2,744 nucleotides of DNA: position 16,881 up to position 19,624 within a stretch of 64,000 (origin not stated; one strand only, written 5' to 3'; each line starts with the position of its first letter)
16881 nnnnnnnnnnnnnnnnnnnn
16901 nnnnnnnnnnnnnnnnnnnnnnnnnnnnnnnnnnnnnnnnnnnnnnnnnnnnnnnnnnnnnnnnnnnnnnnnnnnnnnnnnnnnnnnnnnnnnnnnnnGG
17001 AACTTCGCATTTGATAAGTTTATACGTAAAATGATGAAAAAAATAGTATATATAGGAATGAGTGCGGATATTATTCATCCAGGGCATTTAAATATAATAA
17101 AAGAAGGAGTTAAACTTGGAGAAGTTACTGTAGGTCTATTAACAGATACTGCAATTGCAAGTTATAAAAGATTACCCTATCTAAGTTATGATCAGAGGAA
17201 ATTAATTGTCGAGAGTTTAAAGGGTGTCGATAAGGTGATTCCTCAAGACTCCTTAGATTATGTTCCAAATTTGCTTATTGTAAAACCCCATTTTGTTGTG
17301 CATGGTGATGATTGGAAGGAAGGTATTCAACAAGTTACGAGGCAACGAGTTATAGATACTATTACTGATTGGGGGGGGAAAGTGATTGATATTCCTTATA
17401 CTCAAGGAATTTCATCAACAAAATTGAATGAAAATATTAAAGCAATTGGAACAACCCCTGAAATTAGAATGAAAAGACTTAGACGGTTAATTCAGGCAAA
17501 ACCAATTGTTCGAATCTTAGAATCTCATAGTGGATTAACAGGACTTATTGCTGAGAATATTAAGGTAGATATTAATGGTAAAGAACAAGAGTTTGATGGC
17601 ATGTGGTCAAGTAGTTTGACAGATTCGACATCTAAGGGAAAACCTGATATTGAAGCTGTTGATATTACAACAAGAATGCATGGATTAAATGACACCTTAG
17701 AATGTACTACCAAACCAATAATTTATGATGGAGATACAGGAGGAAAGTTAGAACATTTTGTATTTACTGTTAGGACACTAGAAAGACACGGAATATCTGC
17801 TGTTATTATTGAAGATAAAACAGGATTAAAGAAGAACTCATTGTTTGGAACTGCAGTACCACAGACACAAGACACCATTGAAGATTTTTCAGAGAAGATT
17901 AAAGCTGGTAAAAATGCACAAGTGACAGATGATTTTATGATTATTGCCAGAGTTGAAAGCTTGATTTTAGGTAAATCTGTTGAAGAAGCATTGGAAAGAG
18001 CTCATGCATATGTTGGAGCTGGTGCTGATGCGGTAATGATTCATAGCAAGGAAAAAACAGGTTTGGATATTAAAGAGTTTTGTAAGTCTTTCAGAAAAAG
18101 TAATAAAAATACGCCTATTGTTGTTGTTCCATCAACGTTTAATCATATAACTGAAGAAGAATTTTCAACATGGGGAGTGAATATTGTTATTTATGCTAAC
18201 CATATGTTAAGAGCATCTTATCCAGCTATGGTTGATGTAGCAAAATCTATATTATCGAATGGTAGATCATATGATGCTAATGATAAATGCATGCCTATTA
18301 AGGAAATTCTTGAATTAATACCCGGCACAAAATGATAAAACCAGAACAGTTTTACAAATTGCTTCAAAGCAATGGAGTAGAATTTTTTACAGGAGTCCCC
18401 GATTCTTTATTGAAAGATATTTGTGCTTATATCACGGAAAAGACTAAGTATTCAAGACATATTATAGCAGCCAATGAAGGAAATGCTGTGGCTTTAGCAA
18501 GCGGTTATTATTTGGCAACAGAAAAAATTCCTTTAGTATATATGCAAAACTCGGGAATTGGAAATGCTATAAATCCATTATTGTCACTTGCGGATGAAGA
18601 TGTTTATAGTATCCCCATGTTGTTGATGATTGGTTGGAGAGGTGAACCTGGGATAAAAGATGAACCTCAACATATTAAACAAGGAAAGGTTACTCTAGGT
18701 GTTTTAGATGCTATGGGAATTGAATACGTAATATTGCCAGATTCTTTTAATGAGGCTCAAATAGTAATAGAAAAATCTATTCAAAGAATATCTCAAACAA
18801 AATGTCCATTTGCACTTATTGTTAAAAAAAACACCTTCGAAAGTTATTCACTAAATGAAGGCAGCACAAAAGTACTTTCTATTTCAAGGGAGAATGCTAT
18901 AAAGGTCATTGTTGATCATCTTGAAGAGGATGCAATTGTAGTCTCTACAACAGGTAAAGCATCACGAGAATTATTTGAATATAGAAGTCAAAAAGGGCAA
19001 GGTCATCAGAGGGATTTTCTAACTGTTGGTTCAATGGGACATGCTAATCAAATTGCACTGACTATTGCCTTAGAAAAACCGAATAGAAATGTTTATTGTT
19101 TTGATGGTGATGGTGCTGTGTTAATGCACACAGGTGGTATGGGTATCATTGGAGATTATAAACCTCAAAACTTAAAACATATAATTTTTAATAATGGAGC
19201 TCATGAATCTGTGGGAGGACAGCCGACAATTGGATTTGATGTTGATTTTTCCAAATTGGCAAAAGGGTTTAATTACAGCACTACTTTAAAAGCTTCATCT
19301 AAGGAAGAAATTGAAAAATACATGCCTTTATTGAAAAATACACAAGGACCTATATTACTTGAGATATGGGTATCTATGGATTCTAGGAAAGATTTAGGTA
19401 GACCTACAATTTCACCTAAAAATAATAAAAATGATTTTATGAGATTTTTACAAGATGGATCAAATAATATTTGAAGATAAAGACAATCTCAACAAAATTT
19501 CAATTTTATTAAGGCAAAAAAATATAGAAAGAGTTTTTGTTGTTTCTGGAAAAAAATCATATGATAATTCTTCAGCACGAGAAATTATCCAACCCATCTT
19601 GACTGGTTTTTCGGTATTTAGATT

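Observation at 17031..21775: Fom1-like CyTase-PepM, Ppd, Fe-ADH and a TagF-family transferase: a CMP-activated hydroxyethylphosphonate module that may decorate or polymerise on a glycan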

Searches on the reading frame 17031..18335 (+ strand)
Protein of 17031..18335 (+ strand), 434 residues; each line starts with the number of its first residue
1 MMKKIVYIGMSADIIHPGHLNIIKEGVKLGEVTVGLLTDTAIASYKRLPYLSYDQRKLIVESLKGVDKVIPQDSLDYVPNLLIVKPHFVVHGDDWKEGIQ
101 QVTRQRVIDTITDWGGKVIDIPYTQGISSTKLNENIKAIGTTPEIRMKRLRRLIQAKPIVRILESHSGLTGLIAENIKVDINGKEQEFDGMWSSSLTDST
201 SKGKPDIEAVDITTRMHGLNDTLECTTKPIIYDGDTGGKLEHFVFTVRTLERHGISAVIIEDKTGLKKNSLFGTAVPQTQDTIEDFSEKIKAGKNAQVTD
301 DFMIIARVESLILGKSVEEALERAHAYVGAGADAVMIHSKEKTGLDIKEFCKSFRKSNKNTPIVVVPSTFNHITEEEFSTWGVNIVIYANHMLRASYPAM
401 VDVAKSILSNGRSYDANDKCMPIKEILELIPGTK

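Call 5: search_protein_families(library=pfam, proteins=[window:17031-18335:+])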
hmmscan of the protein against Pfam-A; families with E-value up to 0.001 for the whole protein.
window:17031-18335:+ (434 aa): 2 families
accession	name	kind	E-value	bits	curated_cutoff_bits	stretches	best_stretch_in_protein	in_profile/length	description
PF13714.12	PEP_mutase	-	3.6e-52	177.8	31.5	1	150-408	1-240/240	Phosphoenolpyruvate phosphomutase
PF01467.32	CTP_transf_like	-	5.7e-12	46.4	21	1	11-133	5-131/133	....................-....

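Call 7: search_protein_families(library=ncbifam, proteins=[window:17031-18335:+], max_evalue=0.001)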
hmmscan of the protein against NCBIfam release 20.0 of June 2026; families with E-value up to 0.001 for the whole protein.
window:17031-18335:+ (434 aa): 10 families
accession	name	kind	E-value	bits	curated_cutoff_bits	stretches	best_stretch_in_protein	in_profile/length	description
TIGR02320.1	PEP_mutase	equivalog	3.7e-125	416.6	319.55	1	150-433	1-283/284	phosphoenolpyruvate mutase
TIGR02321.1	Pphn_pyruv_hyd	equivalog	1.9e-42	145.3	374.4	1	161-429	9-275/290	phosphonopyruvate hydrolase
TIGR02317.1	prpB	equivalog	3.8e-26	91.9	354.4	1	148-429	3-269/285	methylisocitrate lyase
NF008455.0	PRK11320.1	equivalog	5.6e-20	71.8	353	1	199-424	52-271/295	methylisocitrate lyase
TIGR02199.1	rfaE_dom_II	equivalog_domain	9.2e-15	54.7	181.5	1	3-137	11-143/144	D-glycero-beta-D-manno-heptose 1-phosphate adenylyltransferase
TIGR01518.1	g3p_cytidyltrns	equivalog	9.8e-15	54.8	165.4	1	11-135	6-124/125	glycerol-3-phosphate cytidylyltransferase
TIGR00125.1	cyt_tran_rel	domain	1.9e-13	50.4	27.7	1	5-68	1-64/65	adenylyltransferase/cytidyltransferase family protein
TIGR02319.1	CPEP_Pphonmut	equivalog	3.3e-11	42.9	420.05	1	195-390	45-234/294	carboxyvinyl-carboxyphosphonate phosphorylmutase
NF008454.0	PRK11316.1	equivalog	2.3e-09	36.4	521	1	4-137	341-472/475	bifunctional D-glycero-beta-D-manno-heptose-7-phosphate kinase/D-glycero-beta-D-manno-heptose 1-phosphate adenylyltransferase HldE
NF001985.0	PRK00777.1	subfamily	8.3e-07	29.2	104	1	5-61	6-63/157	pantetheine-phosphate adenylyltransferase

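Call 8: search_solved_structures(query=window:17031-18335:+, show_alignments=3)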
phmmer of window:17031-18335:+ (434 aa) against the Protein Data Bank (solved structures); distinct sequences matched with E-value up to 0.001: 22.
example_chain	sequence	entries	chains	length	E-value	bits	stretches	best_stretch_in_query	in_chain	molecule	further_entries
5x3d_A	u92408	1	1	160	9.4e-58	199.3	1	1-138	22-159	Phosphoenolpyruvate phosphomutase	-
1m1b_A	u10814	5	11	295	2.5e-43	151.8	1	147-429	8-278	PHOSPHOENOLPYRUVATE PHOSPHOMUTASE | PROTEIN (PHOSPHOENOLPYRUVATE MUTASE)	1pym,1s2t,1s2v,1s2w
5unc_A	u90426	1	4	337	3.7e-43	151.2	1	147-429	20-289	PHOSPHOENOLPYRUVATE PHOSPHOMUTASE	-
1s2u_A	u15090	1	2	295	2.6e-42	148.4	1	147-429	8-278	Phosphoenolpyruvate phosphomutase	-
2dua_A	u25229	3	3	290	2.6e-37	132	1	163-429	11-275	Phosphonopyruvate hydrolase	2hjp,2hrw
4iqd_A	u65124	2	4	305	4.8e-18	68.5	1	142-429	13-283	Carboxyvinyl-carboxyphosphonate phosphorylmutase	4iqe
1coz_A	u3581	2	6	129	1.9e-12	50.1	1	2-137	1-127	PROTEIN (GLYCEROL-3-PHOSPHATE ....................) | glycerol-3-phosphate cytidylyltransferase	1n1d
1zlp_A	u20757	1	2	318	1.8e-11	46.8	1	202-430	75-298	petal death protein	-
3eoo_A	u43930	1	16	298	5.5e-11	45.2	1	200-409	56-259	Methylisocitrate lyase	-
6t4v_C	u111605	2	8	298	8e-11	44.7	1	201-420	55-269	2-methylisocitrate lyase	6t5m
3elb_A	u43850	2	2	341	5.8e-10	41.9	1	12-132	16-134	Ethanolamine-phosphate cytidylyltransferase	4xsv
1o5q_A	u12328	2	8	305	1.8e-09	40.2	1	201-336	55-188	Probable methylisocitrate lyase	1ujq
9hra_A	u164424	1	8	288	2e-09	40.1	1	198-411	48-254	2-methylisocitrate lyase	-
9hgk_A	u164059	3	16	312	2.5e-09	39.8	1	198-411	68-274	2-methylisocitrate lyase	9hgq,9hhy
1xg3_A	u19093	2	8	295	3.6e-09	39.3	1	201-336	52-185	Probable methylisocitrate lyase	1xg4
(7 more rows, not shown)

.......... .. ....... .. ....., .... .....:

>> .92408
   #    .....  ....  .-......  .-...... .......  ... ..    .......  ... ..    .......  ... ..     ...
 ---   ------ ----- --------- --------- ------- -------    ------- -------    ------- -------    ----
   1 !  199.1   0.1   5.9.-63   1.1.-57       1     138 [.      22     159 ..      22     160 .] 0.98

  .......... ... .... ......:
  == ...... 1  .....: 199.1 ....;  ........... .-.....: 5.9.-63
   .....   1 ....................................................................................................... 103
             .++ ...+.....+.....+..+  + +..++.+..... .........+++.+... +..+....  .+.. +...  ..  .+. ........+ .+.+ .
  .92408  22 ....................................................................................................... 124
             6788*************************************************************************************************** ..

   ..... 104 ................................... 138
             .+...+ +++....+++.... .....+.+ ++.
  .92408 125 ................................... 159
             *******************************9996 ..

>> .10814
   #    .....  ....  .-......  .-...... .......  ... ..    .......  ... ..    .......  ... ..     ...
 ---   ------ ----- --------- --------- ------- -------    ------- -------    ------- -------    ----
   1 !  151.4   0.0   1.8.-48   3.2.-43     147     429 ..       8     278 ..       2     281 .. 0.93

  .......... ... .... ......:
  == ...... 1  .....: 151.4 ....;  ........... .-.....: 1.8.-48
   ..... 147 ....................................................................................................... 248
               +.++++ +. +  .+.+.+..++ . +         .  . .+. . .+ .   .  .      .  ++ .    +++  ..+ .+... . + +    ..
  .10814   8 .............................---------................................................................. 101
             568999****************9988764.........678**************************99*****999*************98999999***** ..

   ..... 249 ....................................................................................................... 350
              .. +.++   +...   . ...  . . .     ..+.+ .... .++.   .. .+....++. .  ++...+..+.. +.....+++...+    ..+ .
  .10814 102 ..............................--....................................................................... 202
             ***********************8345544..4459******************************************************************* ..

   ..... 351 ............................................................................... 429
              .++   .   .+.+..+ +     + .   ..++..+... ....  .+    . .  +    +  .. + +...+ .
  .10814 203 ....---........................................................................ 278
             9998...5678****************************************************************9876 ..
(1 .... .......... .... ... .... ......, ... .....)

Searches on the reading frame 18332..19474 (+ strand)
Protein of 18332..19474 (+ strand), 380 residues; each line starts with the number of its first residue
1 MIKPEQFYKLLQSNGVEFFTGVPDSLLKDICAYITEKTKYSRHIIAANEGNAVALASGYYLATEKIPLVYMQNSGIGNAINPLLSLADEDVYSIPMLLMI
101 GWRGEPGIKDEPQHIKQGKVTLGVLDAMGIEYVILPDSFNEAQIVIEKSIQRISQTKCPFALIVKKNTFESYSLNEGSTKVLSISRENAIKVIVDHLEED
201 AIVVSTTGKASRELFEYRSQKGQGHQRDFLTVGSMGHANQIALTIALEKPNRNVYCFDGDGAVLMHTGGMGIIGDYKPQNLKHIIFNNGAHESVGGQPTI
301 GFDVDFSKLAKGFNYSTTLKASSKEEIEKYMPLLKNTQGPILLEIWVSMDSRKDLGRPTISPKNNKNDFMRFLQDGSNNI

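Call 5: search_protein_families(library=pfam, proteins=[window:18332-19474:+])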
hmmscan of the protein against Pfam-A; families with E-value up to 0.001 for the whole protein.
window:18332-19474:+ (380 aa): 2 families
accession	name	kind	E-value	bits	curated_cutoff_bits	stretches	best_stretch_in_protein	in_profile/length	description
PF02776.23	TPP_enzyme_N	-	2.2e-15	56.9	26.8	1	6-114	6-108/119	Thiamine pyrophosphate enzyme, N-terminal TPP binding domain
PF02775.26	TPP_enzyme_C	-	3.7e-15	56.5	21.9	1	208-345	3-151/151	Thiamine pyrophosphate enzyme, C-terminal TPP binding domain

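Call 7: search_protein_families(library=ncbifam, proteins=[window:18332-19474:+], max_evalue=0.001)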
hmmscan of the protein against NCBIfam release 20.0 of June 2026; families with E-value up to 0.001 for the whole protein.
window:18332-19474:+ (380 aa): 37 families (the best 25 are shown)
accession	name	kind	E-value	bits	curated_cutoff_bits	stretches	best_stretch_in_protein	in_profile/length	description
TIGR03297.1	Ppyr-DeCO2ase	equivalog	1e-149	498.4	312.5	1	15-373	1-360/360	phosphonopyruvate decarboxylase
TIGR03846.1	sulfopy_beta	equivalog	5.6e-31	107.8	221.5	1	186-371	1-179/182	sulfopyruvate decarboxylase subunit beta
TIGR03845.1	sulfopyru_alph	equivalog_domain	1.2e-26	93.5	147.95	1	5-167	2-158/160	sulfopyruvate decarboxylase subunit alpha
NF004813.0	PRK06163.1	equivalog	1.4e-25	90.1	240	1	179-373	10-196/202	hypothetical protein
NF006016.1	PRK08155.1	equivalog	7.2e-16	57.7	870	2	189-351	365-536/554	acetolactate synthase large subunit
NF006052.0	PRK08199.1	subfamily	1.4e-12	46.7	539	1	178-291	361-472/559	thiamine pyrophosphate protein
TIGR00118.1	acolac_lg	equivalog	2.2e-12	46.2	538.35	1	170-350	347-537/557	biosynthetic-type acetolactate synthase large subunit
NF005584.0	PRK07282.1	equivalog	3.8e-12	45.5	970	2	182-290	367-474/566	acetolactate synthase large subunit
NF004710.0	PRK06048.1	equivalog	4.1e-12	45.3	976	2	190-351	372-541/561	acetolactate synthase large subunit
NF006524.0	PRK08978.1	equivalog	1.4e-10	40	738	1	184-363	352-537/548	acetolactate synthase 2 catalytic subunit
NF005651.0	PRK07418.1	subfamily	1.9e-10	39.6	942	1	232-349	434-561/617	acetolactate synthase large subunit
NF005860.0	PRK07789.1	equivalog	3.2e-10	38.9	881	1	9-104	42-134/615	acetolactate synthase large subunit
NF005058.0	PRK06466.1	equivalog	3.4e-10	39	951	2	183-291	373-480/574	acetolactate synthase 3 large subunit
NF005228.0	PRK06725.1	equivalog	1.4e-09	36.7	991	1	9-106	24-117/571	acetolactate synthase large subunit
NF005760.0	PRK07586.1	equivalog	5.3e-09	35.6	363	1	182-267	335-419/514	acetolactate synthase large subunit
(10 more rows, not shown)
